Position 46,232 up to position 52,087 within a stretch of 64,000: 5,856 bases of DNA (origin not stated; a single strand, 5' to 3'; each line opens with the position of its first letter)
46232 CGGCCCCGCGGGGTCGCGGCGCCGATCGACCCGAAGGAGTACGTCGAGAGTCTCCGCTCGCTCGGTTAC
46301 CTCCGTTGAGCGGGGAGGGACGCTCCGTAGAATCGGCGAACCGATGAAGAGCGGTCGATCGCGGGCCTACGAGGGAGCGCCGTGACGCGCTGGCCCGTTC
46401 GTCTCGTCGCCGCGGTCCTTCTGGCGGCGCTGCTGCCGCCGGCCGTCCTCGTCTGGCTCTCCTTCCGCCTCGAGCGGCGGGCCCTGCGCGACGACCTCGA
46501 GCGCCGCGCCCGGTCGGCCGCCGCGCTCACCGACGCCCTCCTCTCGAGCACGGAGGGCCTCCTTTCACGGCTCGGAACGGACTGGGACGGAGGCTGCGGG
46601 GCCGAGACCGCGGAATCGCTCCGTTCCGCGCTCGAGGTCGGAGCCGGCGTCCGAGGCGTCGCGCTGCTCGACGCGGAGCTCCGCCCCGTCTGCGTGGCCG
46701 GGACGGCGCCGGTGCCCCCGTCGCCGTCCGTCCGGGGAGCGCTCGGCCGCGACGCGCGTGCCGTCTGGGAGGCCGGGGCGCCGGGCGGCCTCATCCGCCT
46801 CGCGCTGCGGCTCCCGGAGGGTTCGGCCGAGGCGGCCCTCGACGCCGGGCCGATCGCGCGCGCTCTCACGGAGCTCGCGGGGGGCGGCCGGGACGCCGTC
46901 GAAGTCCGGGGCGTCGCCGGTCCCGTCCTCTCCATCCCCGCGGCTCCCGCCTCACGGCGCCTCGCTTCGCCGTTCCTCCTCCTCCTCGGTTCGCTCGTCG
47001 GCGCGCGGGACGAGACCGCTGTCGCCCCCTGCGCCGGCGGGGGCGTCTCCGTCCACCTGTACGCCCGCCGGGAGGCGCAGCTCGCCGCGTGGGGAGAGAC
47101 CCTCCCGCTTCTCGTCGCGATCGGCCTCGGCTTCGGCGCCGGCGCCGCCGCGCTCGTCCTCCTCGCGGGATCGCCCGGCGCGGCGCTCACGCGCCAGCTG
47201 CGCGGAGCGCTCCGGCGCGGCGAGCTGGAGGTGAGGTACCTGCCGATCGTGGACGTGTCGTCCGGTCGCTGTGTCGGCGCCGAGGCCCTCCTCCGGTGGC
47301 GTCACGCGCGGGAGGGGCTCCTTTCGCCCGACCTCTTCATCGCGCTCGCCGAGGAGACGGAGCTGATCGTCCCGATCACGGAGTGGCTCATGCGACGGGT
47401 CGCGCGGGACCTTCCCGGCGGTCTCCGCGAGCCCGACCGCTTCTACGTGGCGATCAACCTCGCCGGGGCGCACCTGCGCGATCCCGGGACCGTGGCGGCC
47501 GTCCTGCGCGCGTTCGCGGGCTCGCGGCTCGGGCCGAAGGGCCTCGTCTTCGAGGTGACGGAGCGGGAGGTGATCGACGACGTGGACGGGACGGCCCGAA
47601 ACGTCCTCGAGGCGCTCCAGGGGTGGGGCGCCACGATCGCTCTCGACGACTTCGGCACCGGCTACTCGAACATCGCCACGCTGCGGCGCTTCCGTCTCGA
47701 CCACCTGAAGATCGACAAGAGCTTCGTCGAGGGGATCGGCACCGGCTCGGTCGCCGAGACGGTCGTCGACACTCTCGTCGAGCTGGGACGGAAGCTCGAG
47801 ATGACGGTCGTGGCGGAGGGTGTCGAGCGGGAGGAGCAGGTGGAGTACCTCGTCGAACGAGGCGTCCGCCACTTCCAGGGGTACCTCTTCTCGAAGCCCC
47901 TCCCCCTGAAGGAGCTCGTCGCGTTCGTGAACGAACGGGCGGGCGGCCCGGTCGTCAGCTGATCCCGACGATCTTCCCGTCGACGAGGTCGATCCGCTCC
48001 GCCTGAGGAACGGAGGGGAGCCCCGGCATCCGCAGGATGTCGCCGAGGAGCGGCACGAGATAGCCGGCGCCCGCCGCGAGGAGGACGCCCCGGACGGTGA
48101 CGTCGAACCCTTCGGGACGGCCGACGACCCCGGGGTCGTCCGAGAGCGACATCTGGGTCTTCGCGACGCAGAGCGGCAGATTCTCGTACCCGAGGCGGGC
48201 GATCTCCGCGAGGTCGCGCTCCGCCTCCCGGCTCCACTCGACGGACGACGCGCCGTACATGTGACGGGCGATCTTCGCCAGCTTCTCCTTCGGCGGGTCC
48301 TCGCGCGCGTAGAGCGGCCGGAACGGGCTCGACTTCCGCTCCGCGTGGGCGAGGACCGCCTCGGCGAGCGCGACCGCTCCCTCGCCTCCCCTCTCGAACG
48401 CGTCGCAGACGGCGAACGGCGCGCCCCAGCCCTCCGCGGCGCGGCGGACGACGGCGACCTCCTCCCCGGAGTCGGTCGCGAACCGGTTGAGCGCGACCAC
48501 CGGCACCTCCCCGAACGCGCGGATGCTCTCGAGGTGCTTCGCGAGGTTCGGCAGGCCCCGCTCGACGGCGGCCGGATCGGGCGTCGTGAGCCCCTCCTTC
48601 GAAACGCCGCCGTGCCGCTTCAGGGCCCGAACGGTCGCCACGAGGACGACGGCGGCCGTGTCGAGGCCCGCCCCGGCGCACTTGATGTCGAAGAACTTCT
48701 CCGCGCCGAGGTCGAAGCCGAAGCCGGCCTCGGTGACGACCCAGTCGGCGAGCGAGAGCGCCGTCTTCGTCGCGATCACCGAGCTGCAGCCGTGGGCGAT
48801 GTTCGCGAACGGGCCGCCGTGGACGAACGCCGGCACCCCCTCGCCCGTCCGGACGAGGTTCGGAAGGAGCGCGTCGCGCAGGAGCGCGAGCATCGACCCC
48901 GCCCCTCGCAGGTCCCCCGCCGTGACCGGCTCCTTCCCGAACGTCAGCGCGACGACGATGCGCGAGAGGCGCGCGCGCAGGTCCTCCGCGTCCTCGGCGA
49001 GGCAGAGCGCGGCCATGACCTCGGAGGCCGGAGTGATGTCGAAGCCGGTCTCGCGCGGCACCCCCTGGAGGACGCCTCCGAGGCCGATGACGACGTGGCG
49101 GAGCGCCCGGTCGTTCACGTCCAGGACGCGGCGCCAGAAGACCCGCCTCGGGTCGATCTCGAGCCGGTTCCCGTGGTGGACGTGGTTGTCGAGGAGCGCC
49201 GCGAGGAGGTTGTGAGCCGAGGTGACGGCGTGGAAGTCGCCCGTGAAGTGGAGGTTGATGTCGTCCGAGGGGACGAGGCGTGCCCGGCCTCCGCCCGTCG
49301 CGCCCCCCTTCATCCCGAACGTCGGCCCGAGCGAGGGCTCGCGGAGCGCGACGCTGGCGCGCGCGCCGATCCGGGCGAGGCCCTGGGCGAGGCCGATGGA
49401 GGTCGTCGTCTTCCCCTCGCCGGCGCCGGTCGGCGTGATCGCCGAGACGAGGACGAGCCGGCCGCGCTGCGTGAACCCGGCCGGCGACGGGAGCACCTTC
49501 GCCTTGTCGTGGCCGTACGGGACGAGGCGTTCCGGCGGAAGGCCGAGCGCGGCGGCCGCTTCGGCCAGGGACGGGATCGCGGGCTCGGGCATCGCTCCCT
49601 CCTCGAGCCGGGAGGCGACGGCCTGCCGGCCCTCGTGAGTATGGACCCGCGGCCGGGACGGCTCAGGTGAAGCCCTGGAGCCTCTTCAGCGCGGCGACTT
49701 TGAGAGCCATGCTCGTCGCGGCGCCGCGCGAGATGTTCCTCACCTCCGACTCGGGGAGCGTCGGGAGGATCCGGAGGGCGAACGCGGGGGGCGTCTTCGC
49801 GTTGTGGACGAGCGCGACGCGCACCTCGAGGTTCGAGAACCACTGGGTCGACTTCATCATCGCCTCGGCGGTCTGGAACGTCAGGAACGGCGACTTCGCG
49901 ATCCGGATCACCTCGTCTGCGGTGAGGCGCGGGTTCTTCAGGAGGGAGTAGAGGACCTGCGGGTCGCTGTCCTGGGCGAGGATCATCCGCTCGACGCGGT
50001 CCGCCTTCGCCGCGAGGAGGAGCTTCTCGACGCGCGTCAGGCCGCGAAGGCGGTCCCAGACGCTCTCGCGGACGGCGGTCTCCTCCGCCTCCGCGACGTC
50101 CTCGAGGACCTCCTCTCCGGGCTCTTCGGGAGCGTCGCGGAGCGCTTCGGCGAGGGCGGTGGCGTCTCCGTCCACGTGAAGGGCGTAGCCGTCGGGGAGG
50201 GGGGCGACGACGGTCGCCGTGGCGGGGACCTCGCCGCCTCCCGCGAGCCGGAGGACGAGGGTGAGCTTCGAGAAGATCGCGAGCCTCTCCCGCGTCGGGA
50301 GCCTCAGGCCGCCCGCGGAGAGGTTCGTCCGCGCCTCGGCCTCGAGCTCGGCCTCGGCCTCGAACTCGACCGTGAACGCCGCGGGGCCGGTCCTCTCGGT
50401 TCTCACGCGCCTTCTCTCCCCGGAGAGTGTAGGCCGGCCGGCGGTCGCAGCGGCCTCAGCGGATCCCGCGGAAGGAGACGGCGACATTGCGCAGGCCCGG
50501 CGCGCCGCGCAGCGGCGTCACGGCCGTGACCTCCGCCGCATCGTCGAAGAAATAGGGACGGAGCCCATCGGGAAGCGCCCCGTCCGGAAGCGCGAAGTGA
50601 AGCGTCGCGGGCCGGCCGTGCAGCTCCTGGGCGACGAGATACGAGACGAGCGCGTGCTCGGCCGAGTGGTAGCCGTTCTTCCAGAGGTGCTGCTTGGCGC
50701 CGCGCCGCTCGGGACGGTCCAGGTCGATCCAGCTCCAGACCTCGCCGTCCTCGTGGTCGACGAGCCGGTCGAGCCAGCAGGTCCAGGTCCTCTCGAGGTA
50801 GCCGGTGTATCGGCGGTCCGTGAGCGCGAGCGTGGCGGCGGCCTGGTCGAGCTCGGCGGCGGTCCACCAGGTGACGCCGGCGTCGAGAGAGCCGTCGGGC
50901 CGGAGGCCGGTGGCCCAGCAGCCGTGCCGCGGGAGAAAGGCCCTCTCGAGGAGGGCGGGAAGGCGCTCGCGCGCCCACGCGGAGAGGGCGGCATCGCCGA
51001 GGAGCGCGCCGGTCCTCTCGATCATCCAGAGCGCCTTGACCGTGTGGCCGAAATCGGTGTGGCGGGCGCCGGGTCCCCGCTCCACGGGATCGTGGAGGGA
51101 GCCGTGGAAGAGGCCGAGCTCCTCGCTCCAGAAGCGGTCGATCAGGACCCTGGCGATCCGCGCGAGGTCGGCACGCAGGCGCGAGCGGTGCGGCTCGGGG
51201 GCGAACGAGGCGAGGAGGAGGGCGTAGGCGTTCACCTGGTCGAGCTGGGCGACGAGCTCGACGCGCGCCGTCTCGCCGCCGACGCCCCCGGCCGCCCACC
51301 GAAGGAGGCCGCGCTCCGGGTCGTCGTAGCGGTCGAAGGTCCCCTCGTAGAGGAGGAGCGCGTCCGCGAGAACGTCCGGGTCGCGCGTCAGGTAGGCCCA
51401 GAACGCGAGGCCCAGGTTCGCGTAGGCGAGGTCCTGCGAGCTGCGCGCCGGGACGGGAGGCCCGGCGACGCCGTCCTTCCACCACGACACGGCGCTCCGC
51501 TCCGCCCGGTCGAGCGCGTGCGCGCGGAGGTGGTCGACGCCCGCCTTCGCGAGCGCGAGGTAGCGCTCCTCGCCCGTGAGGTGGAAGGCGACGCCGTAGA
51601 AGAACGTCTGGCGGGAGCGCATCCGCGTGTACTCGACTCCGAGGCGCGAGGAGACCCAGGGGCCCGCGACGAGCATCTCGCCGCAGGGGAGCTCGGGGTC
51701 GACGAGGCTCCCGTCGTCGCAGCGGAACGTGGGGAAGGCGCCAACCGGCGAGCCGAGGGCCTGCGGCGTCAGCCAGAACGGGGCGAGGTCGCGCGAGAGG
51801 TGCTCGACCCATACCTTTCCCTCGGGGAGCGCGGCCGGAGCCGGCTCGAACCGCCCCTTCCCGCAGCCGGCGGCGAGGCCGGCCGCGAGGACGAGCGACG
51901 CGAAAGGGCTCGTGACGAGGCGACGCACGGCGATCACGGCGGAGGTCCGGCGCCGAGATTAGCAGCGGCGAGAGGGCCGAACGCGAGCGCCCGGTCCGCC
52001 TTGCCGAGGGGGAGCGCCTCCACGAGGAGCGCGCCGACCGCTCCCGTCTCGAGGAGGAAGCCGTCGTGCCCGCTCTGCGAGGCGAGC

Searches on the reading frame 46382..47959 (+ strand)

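Call 19: search_protein_families(library=pfam, proteins=[window:46382-47959:+], max_evalue=0.001)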
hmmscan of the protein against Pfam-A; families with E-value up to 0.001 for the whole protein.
window:46382-47959:+ (526 aa): 1 family
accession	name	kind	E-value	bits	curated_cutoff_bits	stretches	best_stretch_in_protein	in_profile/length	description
PF00563.25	EAL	-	1.2e-62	211.9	31.3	1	271-506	2-236/236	EAL domain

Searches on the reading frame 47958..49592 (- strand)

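Call 19: search_protein_families(library=pfam, proteins=[window:47958-49592:-], max_evalue=0.001)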
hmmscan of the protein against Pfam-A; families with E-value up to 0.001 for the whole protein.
window:47958-49592:- (545 aa): 1 family
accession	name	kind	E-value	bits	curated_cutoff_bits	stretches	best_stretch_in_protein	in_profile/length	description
PF01268.25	FTHFS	-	2.7e-231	769.1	27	1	8-544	14-555/556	Formate--tetrahydrofolate ligase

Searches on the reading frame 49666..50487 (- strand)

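Call 19: search_protein_families(library=pfam, proteins=[window:49666-50487:-], max_evalue=0.001)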
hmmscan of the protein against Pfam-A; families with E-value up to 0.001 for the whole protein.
window:49666-50487:- (274 aa): 1 family
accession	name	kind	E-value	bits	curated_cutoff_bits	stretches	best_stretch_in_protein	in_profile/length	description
PF07238.19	PilZ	-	0.00021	22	22.5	1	35-108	9-89/102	PilZ domain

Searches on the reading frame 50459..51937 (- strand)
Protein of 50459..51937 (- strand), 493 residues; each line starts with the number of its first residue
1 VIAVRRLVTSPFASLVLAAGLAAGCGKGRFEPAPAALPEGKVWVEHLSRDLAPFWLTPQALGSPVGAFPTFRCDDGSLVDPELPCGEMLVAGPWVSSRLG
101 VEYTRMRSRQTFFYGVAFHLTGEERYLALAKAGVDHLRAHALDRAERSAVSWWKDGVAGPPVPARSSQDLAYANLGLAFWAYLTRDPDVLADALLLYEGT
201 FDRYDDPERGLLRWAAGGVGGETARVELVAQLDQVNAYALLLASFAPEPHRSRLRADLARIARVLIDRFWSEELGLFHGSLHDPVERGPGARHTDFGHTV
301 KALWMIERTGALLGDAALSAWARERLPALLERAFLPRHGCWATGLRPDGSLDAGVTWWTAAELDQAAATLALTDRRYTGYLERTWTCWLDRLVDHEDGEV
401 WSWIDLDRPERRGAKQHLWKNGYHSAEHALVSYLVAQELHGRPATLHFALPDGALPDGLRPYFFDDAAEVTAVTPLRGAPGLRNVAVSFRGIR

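Call 19: search_protein_families(library=pfam, proteins=[window:50459-51937:-], max_evalue=0.001)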
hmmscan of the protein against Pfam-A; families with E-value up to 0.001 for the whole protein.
window:50459-51937:- (493 aa): 0 families

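Call 51: search_protein_families(library=ncbifam, proteins=[window:50459-51937:-], max_evalue=0.001)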
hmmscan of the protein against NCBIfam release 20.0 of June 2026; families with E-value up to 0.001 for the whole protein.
window:50459-51937:- (493 aa): 1 family
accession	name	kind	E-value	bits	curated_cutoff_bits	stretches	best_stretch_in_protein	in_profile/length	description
NF041848.1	celb_epim_EpiA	equivalog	9e-05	21.7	800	0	236-427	200-392/405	cellobiose 2-epimerase EpiA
